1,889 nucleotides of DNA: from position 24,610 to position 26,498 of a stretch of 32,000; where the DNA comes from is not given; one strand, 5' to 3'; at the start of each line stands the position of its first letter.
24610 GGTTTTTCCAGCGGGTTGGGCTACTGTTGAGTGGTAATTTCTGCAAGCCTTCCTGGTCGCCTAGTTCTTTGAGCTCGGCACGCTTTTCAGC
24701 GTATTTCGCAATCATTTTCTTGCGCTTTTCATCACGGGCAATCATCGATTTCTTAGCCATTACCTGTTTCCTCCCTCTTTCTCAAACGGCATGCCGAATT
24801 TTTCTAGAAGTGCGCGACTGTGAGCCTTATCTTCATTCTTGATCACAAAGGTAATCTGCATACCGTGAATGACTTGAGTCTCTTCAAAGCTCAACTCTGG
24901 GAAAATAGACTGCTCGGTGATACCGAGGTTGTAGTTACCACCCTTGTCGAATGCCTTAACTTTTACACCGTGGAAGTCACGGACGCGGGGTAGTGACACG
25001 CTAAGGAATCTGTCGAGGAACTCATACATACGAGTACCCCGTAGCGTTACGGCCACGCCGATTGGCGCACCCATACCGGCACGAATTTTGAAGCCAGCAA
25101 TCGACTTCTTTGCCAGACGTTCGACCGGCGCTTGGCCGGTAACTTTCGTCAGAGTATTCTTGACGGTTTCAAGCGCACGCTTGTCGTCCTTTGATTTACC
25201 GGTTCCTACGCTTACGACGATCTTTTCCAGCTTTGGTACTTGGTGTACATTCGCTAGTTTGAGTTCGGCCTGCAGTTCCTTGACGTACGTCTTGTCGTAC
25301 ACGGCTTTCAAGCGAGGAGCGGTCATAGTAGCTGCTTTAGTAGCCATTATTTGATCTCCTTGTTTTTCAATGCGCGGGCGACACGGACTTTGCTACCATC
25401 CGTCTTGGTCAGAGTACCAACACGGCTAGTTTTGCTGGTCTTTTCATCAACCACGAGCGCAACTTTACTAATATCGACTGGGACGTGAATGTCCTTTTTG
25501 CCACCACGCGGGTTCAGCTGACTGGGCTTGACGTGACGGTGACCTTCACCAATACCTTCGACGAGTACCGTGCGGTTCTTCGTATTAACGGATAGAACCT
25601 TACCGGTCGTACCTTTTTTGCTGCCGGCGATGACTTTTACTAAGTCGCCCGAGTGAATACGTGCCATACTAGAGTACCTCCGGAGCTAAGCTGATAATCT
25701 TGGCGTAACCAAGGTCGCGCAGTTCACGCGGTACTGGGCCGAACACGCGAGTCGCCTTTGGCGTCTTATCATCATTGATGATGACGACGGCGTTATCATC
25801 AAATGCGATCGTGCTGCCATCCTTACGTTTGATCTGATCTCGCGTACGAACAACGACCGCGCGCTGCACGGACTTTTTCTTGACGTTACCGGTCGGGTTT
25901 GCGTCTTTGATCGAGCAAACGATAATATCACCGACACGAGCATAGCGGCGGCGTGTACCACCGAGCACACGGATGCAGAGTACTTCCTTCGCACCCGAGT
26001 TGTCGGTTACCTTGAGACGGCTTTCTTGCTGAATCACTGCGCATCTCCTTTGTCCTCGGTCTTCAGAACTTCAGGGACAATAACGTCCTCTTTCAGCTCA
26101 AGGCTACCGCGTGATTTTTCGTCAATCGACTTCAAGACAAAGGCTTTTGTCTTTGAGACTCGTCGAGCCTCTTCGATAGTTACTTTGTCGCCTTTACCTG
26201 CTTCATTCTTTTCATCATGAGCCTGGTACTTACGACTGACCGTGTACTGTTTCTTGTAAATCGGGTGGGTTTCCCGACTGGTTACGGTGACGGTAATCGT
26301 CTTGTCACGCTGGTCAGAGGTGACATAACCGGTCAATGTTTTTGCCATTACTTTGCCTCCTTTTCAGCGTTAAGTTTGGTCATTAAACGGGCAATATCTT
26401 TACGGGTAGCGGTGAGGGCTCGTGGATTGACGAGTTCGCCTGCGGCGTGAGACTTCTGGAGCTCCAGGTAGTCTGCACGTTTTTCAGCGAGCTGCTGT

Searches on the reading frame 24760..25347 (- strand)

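Call 59: search_protein_families(library=pfam, proteins=[window:24760-25347:-], max_evalue=0.001)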
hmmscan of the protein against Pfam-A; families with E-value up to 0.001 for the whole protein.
window:24760-25347:- (195 aa): 2 families
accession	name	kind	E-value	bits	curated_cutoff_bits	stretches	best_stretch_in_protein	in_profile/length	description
PF00673.26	Ribosomal_L5_C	-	3.6e-34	117.2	27.8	1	95-188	1-94/94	ribosomal L5P family C-terminus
PF00281.24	Ribosomal_L5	-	6e-21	74.9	34.9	1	33-89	1-57/57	Ribosomal protein L5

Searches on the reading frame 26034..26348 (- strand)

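Call 59: search_protein_families(library=pfam, proteins=[window:26034-26348:-], max_evalue=0.001)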
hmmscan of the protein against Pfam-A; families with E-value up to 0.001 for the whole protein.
window:26034-26348:- (104 aa): 1 family
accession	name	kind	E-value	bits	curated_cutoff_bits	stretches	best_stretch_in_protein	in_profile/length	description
PF00366.26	Ribosomal_S17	-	1.3e-23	83.3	25.9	1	7-73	1-67/68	Ribosomal protein S17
